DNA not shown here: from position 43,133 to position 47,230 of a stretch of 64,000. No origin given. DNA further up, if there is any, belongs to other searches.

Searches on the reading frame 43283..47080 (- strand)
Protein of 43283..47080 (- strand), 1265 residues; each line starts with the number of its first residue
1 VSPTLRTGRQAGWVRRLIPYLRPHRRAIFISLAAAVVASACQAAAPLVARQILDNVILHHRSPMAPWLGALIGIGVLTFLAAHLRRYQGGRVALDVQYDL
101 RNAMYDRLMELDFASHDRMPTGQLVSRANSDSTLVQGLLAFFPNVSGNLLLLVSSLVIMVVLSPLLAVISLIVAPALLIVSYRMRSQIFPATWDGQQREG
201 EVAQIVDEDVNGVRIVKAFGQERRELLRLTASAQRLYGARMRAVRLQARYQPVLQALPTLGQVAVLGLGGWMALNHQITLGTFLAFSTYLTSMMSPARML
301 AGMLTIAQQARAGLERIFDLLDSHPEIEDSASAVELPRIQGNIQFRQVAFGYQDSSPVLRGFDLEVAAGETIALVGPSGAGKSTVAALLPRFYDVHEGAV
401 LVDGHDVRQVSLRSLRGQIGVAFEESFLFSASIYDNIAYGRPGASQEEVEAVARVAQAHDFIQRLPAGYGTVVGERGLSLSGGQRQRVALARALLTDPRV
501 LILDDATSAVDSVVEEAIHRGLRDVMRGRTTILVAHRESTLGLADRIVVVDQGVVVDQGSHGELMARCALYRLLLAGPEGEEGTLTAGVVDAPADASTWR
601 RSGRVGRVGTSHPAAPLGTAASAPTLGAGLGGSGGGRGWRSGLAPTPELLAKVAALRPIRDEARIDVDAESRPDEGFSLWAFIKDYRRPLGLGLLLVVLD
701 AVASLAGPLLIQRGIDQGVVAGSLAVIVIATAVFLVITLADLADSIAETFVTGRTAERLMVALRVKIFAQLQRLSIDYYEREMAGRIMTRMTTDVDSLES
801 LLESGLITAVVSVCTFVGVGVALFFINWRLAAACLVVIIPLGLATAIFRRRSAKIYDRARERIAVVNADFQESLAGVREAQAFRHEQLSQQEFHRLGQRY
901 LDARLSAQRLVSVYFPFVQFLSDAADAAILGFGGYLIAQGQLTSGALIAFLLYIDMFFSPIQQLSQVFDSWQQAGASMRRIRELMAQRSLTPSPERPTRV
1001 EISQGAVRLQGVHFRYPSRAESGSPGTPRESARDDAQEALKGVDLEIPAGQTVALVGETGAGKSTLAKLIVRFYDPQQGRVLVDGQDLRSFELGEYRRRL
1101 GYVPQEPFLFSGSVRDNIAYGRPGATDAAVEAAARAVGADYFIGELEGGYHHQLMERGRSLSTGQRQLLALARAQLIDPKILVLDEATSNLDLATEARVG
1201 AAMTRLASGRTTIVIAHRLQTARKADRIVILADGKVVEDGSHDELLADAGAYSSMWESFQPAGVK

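Call 103: search_protein_families(library=pfam, proteins=[window:43283-47080:-], max_evalue=0.00001)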
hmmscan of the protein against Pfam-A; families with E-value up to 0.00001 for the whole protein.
window:43283-47080:- (1265 aa): 11 families
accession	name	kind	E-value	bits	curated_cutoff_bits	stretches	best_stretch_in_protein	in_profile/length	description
PF00664.28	ABC_membrane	-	1.1e-86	291.3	28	2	691-960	2-273/274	ABC transporter transmembrane region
PF00005.33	ABC_tran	-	7e-67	224.7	25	2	1040-1189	1-137/137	ABC transporter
PF13401.12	AAA_22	-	1.9e-10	41.6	27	0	1053-1187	8-93/130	AAA domain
PF02463.25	SMC_N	-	2.7e-10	40.5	40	0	981-1230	123-210/220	RecF/RecN/SMC N terminal domain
PF13748.11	ABC_membrane_3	-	1.4e-07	31.7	27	1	683-860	5-170/237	ABC transporter transmembrane region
PF06414.18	Zeta_toxin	-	1.8e-07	31.2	22.3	0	1053-1090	19-56/199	Zeta toxin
PF13191.12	AAA_16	-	7.3e-07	30.3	32.6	0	367-509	20-144/167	AAA ATPase domain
PF13555.12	AAA_29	-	2.2e-06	27.7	27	0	1043-1066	15-38/61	P-loop containing region of AAA domain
PF13481.12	AAA_25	-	2.7e-06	27.6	27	0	1047-1067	30-50/195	AAA domain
PF03193.22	RsgA_GTPase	-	3.8e-06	27.3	30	0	1040-1071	97-127/174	RsgA GTPase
PF13304.12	AAA_21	-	7.8e-06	26.6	27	0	1159-1215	236-295/304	AAA domain, putative AbiEii toxin, Type IV TA system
